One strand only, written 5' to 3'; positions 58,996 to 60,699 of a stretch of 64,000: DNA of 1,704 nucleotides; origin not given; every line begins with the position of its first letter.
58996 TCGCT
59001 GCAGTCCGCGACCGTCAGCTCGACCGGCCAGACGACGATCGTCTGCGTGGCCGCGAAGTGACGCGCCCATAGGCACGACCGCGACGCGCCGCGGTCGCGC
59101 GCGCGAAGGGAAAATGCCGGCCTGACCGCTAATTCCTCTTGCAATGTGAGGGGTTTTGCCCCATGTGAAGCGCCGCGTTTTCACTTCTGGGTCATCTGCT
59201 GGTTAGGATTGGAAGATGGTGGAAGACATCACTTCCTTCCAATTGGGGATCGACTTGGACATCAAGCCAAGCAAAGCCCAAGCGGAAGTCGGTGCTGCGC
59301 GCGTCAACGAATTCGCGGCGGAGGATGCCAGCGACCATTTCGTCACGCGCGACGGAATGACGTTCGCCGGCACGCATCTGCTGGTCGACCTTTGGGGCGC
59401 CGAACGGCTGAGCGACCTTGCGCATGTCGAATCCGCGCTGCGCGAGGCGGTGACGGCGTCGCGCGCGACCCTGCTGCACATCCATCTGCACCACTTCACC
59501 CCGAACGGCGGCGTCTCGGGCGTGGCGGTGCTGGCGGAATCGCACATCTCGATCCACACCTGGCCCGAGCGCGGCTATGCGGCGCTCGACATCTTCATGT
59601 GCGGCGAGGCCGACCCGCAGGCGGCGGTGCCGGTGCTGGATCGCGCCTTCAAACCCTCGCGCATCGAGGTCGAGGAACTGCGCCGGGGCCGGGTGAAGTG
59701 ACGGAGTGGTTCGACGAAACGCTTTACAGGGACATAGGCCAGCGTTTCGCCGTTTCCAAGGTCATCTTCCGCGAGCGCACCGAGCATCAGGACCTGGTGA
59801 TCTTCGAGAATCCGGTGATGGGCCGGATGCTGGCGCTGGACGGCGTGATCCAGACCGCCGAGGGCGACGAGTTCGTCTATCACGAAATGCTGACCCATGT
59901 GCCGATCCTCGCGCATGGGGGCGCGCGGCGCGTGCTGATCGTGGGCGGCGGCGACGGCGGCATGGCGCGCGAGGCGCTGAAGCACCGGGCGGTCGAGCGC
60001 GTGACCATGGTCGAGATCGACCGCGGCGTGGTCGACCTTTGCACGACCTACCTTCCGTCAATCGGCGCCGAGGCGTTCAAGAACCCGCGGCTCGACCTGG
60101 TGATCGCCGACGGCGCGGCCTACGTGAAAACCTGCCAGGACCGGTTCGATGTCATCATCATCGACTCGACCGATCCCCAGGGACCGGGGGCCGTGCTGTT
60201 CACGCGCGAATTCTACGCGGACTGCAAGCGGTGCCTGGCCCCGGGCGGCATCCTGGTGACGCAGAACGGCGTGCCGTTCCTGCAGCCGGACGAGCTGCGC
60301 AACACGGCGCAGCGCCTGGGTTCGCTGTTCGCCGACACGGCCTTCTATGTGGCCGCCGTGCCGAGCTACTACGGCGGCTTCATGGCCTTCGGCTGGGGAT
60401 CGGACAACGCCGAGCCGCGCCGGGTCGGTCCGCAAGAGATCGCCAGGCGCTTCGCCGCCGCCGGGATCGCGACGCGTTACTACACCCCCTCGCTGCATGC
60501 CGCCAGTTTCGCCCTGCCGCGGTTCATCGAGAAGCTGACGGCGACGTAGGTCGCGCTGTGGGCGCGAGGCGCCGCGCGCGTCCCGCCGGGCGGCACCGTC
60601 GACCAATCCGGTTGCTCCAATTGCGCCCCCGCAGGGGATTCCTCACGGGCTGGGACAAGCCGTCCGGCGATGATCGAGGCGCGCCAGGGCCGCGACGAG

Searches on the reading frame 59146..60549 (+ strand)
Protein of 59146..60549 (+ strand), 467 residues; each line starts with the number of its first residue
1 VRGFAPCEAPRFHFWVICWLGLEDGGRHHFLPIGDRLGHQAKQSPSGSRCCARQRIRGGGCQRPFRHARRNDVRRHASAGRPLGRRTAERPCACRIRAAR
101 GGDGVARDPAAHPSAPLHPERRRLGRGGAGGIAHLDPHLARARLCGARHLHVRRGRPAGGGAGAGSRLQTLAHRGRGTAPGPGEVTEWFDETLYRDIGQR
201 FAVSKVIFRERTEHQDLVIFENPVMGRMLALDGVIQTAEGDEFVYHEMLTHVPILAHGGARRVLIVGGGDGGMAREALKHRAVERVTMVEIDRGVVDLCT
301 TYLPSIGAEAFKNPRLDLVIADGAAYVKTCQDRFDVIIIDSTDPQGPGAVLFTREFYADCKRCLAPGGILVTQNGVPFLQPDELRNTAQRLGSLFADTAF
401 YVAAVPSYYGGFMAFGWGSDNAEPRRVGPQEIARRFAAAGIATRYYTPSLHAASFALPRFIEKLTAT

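Call 77: search_protein_families(library=pfam, proteins=[window:59146-60549:+], max_evalue=0.0001)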
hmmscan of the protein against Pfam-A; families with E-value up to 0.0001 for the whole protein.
window:59146-60549:+ (467 aa): 2 families
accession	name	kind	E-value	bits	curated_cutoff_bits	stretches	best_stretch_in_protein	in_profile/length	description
PF01564.23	Spermine_synth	-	2.5e-60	203.6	22.9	1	242-422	1-180/186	Spermine/spermidine synthase domain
PF17284.7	Spermine_synt_N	-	3.4e-15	56.1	22.1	1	188-239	2-53/53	Spermidine synthase tetramerisation domain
